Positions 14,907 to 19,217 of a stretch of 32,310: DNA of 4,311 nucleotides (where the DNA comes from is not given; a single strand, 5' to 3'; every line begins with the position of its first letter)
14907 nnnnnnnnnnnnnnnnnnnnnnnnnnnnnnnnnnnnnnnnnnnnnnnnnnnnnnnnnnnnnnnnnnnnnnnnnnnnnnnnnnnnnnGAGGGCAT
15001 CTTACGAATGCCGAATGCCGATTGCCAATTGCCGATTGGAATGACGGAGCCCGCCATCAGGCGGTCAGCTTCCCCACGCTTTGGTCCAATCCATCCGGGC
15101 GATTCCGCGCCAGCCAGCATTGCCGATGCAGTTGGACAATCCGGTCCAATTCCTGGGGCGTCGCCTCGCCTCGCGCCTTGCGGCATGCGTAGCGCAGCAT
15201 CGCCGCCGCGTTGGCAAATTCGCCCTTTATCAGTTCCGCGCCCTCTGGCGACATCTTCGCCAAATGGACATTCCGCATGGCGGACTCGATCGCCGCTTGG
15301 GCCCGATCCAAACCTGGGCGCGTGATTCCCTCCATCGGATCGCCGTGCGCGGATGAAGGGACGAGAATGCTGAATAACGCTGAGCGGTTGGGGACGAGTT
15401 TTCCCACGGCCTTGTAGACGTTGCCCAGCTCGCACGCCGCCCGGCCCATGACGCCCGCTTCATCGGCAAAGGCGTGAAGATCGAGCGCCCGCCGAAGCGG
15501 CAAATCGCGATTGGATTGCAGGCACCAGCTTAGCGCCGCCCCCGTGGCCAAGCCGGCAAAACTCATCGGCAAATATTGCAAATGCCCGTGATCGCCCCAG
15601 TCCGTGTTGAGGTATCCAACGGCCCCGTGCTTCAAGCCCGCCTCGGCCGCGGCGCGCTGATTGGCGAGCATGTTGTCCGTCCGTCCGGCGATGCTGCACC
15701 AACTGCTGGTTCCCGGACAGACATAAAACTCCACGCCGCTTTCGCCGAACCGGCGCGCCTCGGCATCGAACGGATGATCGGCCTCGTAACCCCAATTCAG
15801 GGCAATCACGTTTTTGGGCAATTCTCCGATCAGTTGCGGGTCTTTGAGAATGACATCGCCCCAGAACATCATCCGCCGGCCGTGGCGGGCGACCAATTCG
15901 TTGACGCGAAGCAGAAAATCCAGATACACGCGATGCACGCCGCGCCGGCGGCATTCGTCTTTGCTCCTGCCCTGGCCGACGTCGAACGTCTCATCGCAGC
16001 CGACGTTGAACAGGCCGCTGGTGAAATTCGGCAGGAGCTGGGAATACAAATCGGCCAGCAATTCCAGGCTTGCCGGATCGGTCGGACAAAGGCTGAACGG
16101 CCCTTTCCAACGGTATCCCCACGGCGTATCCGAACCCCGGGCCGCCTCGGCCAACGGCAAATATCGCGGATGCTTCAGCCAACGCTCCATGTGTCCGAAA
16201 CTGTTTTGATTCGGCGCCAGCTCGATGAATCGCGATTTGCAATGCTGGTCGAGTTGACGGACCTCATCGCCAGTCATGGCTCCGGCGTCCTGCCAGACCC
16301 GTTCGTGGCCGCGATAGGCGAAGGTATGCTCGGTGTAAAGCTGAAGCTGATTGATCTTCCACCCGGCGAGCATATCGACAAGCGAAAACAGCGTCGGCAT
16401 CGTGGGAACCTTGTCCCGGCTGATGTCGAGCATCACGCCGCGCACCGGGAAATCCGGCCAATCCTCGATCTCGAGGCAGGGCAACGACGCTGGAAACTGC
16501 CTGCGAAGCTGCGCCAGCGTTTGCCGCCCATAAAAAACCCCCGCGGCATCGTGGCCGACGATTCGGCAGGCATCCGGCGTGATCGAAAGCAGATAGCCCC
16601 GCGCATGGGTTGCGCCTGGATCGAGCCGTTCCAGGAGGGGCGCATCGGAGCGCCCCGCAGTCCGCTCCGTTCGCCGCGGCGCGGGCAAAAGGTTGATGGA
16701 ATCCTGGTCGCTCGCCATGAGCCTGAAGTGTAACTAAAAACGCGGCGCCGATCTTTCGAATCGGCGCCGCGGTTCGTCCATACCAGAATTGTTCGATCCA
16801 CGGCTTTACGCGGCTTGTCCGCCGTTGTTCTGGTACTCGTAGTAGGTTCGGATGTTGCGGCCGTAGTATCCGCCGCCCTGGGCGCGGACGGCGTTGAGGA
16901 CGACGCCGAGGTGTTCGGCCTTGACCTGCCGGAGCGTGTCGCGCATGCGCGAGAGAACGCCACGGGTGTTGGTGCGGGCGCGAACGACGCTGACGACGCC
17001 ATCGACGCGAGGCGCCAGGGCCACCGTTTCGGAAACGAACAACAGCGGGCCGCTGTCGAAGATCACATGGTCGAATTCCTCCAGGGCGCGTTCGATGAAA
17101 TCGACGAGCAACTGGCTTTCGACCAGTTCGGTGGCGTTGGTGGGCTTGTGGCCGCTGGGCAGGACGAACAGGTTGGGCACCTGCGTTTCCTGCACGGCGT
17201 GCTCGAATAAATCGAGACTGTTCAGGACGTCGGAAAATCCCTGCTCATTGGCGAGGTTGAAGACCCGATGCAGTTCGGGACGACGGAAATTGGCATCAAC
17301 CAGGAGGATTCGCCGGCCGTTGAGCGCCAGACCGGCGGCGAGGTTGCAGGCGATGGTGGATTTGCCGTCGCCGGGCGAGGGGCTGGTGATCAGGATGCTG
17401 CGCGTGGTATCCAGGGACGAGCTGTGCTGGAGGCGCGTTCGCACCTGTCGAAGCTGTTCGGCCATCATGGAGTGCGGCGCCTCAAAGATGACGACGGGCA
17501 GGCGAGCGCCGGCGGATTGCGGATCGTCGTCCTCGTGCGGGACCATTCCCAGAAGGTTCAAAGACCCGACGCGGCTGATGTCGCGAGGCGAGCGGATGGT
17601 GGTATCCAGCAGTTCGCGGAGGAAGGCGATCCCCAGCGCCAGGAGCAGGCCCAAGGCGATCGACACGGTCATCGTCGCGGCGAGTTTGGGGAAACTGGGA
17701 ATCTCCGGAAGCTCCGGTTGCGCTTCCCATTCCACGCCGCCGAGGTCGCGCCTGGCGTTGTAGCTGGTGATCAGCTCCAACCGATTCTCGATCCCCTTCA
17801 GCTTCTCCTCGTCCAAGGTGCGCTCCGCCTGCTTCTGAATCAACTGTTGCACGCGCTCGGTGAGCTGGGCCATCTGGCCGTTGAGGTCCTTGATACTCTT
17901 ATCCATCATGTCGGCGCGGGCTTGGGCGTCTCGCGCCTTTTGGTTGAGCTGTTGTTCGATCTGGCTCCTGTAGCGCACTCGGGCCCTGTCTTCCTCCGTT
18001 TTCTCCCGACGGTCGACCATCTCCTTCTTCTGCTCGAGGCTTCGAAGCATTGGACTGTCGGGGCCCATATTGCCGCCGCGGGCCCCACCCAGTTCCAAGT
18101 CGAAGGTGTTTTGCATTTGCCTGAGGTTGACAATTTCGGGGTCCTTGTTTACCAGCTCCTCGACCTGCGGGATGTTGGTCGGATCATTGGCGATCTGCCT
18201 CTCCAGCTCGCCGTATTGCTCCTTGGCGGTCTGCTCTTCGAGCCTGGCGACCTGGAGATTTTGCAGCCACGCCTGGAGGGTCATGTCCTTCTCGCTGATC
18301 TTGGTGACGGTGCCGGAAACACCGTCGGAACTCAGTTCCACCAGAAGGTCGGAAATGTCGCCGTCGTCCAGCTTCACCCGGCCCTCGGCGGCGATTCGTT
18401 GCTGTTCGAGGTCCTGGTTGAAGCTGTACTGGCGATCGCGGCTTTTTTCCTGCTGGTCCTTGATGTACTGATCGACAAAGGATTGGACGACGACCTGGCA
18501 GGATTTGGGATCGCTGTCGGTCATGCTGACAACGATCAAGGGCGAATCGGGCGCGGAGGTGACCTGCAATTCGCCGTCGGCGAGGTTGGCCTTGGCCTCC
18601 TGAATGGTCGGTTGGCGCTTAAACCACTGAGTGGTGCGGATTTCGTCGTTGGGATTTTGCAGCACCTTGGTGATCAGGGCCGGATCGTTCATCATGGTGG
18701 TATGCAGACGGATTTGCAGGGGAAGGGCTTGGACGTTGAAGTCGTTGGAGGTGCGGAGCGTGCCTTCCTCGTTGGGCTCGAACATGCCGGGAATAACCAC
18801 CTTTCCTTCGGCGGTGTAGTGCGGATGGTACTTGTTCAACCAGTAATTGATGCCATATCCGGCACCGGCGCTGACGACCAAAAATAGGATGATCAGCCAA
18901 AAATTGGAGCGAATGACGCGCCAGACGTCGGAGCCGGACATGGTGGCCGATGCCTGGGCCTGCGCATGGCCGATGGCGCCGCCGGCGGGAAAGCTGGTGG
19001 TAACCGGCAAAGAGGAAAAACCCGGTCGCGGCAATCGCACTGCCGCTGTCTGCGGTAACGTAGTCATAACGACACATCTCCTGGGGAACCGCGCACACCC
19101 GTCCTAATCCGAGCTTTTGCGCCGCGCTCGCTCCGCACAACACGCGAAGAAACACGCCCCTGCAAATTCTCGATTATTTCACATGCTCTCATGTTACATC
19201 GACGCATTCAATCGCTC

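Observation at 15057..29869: Lean, non-canonical exosortase/PEP-CTERM sorting-and-export operon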

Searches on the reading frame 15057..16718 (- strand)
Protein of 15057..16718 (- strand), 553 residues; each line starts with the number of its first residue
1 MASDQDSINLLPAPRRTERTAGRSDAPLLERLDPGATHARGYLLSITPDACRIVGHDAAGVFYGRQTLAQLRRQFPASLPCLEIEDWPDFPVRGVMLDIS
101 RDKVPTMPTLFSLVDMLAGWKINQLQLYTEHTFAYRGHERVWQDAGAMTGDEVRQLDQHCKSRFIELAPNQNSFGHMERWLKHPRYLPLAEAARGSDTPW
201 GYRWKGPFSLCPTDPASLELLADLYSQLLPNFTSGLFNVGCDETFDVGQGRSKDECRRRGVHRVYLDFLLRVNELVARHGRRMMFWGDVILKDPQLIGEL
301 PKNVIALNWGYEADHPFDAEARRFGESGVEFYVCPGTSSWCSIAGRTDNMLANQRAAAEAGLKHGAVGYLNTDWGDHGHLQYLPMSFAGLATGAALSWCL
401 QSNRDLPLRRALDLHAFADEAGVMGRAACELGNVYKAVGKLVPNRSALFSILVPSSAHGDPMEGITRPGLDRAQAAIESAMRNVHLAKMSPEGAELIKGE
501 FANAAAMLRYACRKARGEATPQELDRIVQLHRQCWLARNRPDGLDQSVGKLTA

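Call 3: search_protein_families(library=ncbifam, proteins=[window:15057-16718:-], max_evalue=0.001)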
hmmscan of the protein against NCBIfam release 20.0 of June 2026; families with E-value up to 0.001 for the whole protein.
window:15057-16718:- (553 aa): 1 family
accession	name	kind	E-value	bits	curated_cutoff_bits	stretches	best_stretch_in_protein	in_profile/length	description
NF041654.1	GlcNAcase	equivalog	5.2e-10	38.4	1000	1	38-96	93-149/732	beta-N-acetylglucosaminidase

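Call 4: search_protein_families(library=pfam, proteins=[window:15057-16718:-], max_evalue=0.001)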
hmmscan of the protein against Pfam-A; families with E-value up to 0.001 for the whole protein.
window:15057-16718:- (553 aa): 2 families
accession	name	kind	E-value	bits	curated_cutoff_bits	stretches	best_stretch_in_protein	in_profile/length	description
PF00728.28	Glyco_hydro_20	-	1.6e-16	61.1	22.3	1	90-335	1-261/348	Glycosyl hydrolase family 20, catalytic domain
PF02838.20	Glyco_hydro_20b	-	1.9e-11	45.3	26.1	1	18-87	55-124/124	Glycosyl hydrolase family 20, domain 2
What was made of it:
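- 15057..16718 (-): Neighbour, not core: cytoplasmic GH20-family hexosaminidase-like protein. PF00728 61 bits, PF02838 45 bits (call 4).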

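Call 41: search_solved_structures(query=window:15057-16718:-, max_evalue=0.001)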
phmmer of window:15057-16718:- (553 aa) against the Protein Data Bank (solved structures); distinct sequences matched with E-value up to 0.001: 49.
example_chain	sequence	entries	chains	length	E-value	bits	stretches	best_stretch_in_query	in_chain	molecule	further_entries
6je8_A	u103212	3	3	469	7.5e-17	64.7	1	9-286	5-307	Beta-N-acetylhexosaminidase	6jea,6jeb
4pys_A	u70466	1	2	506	3.1e-13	52.8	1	39-313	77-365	beta-N-acetylhexosaminidase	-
7ezt_B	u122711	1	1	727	1.1e-12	51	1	29-138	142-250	Beta-N-acetylhexosaminidase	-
7ezt_C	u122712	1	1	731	1.1e-12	51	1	29-138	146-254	Beta-N-acetylhexosaminidase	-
6jqf_A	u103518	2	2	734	1.1e-12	51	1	29-138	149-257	Glycoside hydrolase, family 20, catalytic core | Beta-N-acetylhexosaminidase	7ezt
7ezt_A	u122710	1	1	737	1.1e-12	51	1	29-138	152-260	Beta-N-acetylhexosaminidase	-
7bwg_A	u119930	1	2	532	3e-12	49.5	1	21-136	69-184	Beta-N-acetylhexosaminidase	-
8bbl_A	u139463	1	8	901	4.1e-12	49.1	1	10-128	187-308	Beta-N-acetylhexosaminidase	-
6yhh_A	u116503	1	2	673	1.4e-10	44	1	41-294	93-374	Beta-N-acetylglucosaminidase-like protein Glycoside hydrolase family 20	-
6q63_A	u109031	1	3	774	1.6e-10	43.7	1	37-128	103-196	Beta-hexosaminidase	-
8bal_A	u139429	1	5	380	3.2e-10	42.8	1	79-291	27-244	Beta-N-acetylhexosaminidase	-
7cbn_A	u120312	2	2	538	1.3e-09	40.8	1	37-128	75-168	Beta-N-acetylhexosaminidase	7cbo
3rcn_A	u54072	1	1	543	3.5e-09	39.4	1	28-130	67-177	Beta-N-acetylhexosaminidase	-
9joq_A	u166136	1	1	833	5.5e-09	38.7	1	31-131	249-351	beta-N-Acetylhexosaminidases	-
1c7s_A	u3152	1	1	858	6e-09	38.6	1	41-129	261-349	BETA-N-ACETYLHEXOSAMINIDASE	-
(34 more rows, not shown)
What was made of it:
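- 15057..16718 (-): PDB relatives are beta-N-acetylhexosaminidases (call 41).
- On GH20 beta-N-acetylhexosaminidase: PDB relatives are hexosaminidases, best E 7.5e-17 (call 41).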

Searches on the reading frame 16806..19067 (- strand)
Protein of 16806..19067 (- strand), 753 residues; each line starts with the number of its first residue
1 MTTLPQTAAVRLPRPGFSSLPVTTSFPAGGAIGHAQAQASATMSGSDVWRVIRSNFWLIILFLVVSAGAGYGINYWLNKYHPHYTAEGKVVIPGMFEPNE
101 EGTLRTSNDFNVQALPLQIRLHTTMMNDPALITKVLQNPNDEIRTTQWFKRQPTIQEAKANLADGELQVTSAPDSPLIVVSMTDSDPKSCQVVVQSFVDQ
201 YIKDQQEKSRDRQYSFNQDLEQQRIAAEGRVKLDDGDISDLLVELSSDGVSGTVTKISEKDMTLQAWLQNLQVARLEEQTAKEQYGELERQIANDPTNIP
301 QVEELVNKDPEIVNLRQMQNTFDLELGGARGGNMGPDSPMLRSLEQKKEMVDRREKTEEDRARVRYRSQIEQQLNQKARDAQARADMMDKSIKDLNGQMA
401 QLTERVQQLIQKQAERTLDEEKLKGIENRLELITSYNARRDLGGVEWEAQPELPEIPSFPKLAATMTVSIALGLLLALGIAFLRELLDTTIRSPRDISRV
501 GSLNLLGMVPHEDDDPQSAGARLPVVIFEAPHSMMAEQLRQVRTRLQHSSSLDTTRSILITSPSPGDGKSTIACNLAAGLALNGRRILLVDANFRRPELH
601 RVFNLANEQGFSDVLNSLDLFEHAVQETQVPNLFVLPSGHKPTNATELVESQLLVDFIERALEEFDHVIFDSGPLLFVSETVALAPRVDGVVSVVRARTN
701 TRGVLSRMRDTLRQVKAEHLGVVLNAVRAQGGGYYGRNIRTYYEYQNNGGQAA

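Call 3: search_protein_families(library=ncbifam, proteins=[window:16806-19067:-], max_evalue=0.001)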
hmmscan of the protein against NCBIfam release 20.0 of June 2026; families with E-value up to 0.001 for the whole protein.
window:16806-19067:- (753 aa): 16 families
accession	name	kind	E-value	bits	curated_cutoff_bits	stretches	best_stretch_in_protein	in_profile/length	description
TIGR01005.1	eps_transp_fam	subfamily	1.2e-48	166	411.7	1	269-749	244-746/754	exopolysaccharide transport protein family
TIGR01007.1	eps_fam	subfamily_domain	6e-39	133.7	108.05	1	537-732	1-195/204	polysaccharide biosynthesis tyrosine autokinase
TIGR03018.1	pepcterm_TyrKin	hypoth_equivalog_domain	7.4e-36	123.4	230.65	1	526-725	2-207/207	XrtA-associated tyrosine autokinase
TIGR03029.1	EpsG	equivalog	2.9e-33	115.2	313.8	1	530-725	78-273/274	chain length determinant protein tyrosine kinase EpsG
NF008568.0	PRK11519.1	equivalog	1.7e-32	112.5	1068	1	460-747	422-715/720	tyrosine-protein kinase Wzc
NF007350.0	PRK09841.1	equivalog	1.3e-31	109.5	1248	1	522-746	498-721/726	tyrosine-protein kinase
TIGR03007.1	pepcterm_ChnLen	equivalog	1.6e-12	46.4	278.85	2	451-522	402-473/498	XrtA system polysaccharide chain length determinant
TIGR01969.1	minD_arch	subfamily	1.9e-11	43.6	201.75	1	556-729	1-172/251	cell division ATPase MinD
TIGR03017.1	EpsF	equivalog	4.9e-10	38.7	422.75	1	139-508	93-442/444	chain length determinant protein EpsF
TIGR01968.1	minD_bact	equivalog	6.4e-10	38.8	212.9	1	557-673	3-120/261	septum site-determining protein MinD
TIGR01006.1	polys_exp_MPA1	subfamily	3.2e-08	33.3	296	1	452-513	164-225/226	CspC family polysaccharide chain length determinant protein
NF041136.1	MrpORP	equivalog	4.1e-06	26.3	450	1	556-609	6-59/365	iron-sulfur cluster carrier protein MrpORP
TIGR03371.1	cellulose_yhjQ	equivalog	1.3e-05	24.9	157.85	1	558-725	4-176/246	cellulose biosynthesis protein BcsQ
NF041546.1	ParA_partition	equivalog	6.1e-05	22.7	180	1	566-592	10-36/203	ParA family partition ATPase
NF053622.1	ATPseBagAMYCTU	equivalog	8.2e-05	22.2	400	1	564-605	15-55/325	ATPase BagA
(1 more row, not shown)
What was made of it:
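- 16806..19067 (-): Core gene 5: fused chain-length-regulator/BY-kinase (Wzc-like, PCP-2a architecture). TIGR01007 133.7/108 passes; TIGR01005 166/411; TIGR03018 123/231 (call 3).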

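Call 4: search_protein_families(library=pfam, proteins=[window:16806-19067:-], max_evalue=0.001)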
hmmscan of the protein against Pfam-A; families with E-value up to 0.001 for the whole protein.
window:16806-19067:- (753 aa): 4 families
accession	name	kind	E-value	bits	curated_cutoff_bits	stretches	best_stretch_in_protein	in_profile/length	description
PF13614.12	AAA_31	-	8.2e-11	42.6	27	1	558-717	4-169/177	AAA domain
PF01656.29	CbiA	-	9.5e-09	35.7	25.4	1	558-730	1-86/125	CobQ/CobB/MinD/ParA nucleotide binding domain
PF10609.15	ParA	-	3.1e-06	27.2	27.1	1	555-725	3-173/246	NUBPL iron-transfer P-loop NTPase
PF06564.18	CBP_BcsQ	-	5.2e-06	26.6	21.3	1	566-707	12-157/234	Cellulose biosynthesis protein BcsQ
